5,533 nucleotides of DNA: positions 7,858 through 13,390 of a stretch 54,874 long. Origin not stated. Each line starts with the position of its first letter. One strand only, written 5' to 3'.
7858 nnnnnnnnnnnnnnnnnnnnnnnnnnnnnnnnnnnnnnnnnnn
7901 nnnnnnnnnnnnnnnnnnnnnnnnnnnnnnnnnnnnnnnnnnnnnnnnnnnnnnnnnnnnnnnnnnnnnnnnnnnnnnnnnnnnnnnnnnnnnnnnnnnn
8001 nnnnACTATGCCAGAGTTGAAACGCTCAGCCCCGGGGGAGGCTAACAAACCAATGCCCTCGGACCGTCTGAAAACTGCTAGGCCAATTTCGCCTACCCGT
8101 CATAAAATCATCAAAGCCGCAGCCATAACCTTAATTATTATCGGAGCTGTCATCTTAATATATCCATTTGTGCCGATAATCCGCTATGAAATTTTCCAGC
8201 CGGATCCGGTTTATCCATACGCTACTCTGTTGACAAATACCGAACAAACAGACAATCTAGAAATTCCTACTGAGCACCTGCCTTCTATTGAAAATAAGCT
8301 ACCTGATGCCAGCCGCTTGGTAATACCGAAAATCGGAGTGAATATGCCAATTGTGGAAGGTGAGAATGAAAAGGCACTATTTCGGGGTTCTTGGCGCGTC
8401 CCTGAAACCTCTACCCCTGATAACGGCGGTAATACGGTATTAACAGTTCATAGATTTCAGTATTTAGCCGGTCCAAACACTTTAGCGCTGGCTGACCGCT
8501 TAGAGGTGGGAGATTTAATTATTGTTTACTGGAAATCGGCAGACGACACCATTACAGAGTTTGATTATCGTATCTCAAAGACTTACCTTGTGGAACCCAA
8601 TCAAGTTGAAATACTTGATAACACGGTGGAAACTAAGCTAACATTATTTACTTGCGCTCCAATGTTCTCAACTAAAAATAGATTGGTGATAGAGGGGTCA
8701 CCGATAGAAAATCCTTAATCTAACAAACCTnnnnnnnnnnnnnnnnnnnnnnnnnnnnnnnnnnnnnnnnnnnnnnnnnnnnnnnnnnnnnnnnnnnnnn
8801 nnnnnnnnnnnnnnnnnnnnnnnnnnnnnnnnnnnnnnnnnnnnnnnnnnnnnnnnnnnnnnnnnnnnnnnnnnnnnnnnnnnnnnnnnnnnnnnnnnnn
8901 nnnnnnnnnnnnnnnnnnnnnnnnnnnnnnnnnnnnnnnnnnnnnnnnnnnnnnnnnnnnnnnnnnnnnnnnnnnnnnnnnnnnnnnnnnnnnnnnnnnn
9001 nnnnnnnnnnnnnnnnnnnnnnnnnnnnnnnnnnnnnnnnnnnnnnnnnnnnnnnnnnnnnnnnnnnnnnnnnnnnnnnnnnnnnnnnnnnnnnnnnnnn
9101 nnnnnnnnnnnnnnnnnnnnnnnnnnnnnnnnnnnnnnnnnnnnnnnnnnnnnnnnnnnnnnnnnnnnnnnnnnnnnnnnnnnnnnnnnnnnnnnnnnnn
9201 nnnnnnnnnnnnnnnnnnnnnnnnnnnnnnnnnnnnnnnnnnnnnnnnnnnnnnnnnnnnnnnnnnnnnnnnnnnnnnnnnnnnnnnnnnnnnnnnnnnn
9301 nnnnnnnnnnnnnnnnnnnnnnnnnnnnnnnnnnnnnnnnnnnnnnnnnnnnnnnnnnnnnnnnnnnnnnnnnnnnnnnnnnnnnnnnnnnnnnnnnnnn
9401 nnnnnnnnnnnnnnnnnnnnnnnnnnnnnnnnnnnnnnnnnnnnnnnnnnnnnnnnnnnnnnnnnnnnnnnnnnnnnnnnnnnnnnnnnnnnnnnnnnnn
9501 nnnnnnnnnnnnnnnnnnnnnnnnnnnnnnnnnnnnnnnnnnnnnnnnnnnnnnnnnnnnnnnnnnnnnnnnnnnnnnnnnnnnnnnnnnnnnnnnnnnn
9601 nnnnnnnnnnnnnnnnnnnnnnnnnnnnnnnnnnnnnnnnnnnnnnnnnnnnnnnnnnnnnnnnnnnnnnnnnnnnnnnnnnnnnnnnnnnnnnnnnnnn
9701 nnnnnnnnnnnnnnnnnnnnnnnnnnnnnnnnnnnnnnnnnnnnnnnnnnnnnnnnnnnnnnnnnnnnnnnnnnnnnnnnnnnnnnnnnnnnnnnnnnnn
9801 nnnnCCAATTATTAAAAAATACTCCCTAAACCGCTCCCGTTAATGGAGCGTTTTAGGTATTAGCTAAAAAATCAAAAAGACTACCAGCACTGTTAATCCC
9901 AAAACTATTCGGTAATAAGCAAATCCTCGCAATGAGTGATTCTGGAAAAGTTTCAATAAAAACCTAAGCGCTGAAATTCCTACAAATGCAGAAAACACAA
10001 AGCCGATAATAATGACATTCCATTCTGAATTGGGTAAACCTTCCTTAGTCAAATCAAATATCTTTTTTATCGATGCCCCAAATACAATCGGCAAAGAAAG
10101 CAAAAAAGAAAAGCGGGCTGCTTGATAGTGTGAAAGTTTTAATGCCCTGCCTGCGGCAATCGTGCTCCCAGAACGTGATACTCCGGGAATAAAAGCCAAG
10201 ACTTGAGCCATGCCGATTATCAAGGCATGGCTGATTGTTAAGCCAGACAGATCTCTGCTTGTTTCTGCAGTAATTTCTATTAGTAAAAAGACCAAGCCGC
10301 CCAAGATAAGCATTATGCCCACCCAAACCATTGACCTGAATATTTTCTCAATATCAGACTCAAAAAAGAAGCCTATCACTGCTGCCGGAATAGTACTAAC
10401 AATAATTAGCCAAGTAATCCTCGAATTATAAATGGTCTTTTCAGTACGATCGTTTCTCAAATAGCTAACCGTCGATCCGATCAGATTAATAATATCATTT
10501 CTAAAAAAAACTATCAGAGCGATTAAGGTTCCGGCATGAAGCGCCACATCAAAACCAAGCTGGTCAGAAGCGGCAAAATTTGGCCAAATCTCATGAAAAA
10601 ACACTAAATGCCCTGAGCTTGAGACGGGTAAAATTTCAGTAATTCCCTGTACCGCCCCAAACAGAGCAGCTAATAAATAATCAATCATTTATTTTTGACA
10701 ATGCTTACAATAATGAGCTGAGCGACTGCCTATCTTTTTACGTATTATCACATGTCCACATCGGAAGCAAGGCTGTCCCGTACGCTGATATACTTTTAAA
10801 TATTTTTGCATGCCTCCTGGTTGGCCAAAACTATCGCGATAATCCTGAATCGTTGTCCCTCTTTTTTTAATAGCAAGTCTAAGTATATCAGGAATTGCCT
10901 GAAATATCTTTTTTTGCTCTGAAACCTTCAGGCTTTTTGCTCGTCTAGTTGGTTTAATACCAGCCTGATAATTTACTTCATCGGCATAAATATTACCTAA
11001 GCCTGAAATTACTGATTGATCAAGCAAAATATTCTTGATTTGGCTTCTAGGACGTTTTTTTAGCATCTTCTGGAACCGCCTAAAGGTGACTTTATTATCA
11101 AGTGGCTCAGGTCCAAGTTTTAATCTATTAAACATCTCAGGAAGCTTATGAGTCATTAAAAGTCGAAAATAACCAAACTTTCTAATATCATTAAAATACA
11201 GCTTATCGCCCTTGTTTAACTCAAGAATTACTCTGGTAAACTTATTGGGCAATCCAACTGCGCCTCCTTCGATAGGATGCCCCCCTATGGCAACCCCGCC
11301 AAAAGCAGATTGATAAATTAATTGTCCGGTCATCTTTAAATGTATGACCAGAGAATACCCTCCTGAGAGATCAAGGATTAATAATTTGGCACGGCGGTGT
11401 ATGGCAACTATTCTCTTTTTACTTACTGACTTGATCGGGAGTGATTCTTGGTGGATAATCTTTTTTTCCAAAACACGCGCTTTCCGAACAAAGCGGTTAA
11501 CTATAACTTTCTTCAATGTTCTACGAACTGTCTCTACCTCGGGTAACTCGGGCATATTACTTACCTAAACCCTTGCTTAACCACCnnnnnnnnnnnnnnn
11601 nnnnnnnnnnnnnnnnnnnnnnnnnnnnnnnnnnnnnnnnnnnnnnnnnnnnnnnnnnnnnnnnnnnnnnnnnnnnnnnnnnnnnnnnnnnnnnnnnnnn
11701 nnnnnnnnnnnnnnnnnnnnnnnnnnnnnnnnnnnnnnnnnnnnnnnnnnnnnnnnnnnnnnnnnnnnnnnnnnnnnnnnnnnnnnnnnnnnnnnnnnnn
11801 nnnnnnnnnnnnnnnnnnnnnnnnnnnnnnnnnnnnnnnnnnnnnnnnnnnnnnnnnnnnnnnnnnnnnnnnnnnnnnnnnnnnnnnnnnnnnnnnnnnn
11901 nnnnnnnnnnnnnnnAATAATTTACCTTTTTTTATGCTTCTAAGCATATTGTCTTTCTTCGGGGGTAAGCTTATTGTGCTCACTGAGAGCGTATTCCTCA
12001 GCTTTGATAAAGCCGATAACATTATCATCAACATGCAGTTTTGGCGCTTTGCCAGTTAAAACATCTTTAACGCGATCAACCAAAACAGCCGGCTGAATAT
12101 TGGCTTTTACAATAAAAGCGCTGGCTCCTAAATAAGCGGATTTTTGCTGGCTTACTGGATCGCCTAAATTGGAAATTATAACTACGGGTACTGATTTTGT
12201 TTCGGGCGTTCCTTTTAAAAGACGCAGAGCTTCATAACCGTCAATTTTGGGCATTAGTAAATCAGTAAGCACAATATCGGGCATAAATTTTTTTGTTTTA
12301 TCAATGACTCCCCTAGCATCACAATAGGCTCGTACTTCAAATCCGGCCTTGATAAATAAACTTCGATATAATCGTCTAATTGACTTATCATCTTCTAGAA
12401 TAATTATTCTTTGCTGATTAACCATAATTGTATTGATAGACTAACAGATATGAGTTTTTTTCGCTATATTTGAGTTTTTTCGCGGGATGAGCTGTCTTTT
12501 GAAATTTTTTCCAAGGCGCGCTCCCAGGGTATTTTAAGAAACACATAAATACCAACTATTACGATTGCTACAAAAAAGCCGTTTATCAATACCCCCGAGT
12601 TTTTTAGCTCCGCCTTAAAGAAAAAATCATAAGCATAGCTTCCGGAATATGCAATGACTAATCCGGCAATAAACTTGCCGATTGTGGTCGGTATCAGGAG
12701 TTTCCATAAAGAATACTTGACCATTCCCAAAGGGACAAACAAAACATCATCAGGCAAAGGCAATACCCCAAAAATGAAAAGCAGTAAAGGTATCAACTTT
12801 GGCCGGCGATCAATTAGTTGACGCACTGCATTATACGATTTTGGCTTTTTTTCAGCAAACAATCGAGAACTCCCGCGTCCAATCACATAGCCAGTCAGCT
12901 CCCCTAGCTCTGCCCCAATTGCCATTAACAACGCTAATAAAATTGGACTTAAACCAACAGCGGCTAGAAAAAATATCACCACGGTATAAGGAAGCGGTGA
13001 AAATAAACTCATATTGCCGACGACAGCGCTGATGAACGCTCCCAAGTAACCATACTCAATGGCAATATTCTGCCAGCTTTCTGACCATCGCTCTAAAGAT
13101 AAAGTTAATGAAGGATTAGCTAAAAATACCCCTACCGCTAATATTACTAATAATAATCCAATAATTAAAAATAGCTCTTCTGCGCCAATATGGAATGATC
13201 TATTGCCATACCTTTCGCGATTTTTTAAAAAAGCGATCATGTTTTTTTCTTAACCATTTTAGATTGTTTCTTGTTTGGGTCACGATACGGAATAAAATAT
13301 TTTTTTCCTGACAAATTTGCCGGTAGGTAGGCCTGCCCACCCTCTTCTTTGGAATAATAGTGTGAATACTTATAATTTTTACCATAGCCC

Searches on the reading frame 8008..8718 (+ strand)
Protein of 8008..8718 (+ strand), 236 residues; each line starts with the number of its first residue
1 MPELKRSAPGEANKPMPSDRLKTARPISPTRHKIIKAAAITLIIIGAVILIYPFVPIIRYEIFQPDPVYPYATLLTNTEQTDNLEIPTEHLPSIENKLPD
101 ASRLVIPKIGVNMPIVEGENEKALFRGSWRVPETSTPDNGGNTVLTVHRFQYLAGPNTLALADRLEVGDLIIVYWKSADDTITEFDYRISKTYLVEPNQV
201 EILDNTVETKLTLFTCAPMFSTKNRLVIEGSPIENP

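Call 98: search_protein_families(library=pfam, proteins=[window:8008-8718:+], max_evalue=0.00001)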
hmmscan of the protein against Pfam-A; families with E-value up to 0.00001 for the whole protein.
window:8008-8718:+ (236 aa): 1 family
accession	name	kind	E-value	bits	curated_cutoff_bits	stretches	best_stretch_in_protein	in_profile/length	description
PF04203.18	Sortase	-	1.5e-19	70.4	26.6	1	104-232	1-124/125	Sortase domain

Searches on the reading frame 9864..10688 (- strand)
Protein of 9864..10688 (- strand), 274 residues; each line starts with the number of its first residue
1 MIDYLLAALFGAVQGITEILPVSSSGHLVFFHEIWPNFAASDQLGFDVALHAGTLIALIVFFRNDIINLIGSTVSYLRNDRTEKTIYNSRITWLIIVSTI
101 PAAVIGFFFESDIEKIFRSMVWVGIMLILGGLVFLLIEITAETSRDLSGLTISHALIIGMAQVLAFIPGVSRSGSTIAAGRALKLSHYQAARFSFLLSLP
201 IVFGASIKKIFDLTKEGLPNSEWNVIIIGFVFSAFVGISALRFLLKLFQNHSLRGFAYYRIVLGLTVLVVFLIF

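Call 99: search_protein_families(library=pfam, proteins=[window:9864-10688:-], max_evalue=0.00001)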
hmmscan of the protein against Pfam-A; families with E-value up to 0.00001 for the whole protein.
window:9864-10688:- (274 aa): 1 family
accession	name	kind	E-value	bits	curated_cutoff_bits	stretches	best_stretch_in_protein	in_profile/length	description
PF02673.24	BacA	-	6.5e-77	259.1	33.4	1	7-265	1-256/257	Bacitracin resistance protein BacA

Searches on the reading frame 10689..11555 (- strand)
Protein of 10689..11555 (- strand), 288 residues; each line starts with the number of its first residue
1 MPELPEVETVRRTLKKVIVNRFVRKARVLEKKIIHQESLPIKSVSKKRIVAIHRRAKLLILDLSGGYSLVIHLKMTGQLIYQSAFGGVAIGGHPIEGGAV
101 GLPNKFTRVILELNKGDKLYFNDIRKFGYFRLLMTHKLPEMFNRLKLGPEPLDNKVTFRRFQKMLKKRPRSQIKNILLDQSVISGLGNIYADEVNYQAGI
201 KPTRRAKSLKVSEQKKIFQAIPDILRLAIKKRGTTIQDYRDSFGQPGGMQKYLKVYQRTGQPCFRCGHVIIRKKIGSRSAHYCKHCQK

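Call 99: search_protein_families(library=pfam, proteins=[window:10689-11555:-], max_evalue=0.00001)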
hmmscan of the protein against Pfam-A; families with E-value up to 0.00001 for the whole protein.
window:10689-11555:- (288 aa): 3 families
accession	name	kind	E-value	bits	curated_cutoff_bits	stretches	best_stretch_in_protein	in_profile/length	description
PF01149.29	Fapy_DNA_glyco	-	2.1e-28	99.8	25.5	1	1-129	1-116/117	Formamidopyrimidine-DNA glycosylase N-terminal domain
PF06831.19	H2TH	-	1.1e-26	93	34.7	1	147-238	1-91/93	Formamidopyrimidine-DNA glycosylase H2TH domain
PF06827.20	zf-FPG_IleRS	-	1.2e-07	31.9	21.3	1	260-288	1-29/30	Zinc finger found in FPG and IleRS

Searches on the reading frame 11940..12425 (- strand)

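Call 99: search_protein_families(library=pfam, proteins=[window:11940-12425:-], max_evalue=0.00001)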
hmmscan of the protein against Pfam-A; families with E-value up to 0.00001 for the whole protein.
window:11940-12425:- (161 aa): 1 family
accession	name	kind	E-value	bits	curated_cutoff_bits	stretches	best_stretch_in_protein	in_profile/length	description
PF00072.30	Response_reg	-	5.8e-20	72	30.2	1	7-119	1-110/111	Response regulator receiver domain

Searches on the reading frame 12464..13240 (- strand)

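Call 99: search_protein_families(library=pfam, proteins=[window:12464-13240:-], max_evalue=0.00001)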
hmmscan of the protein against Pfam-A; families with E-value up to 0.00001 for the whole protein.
window:12464-13240:- (258 aa): 1 family
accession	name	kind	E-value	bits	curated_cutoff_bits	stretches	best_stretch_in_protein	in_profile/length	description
PF09335.16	VTT_dom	-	1.1e-12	48.9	33.9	1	84-201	2-122/123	VTT domain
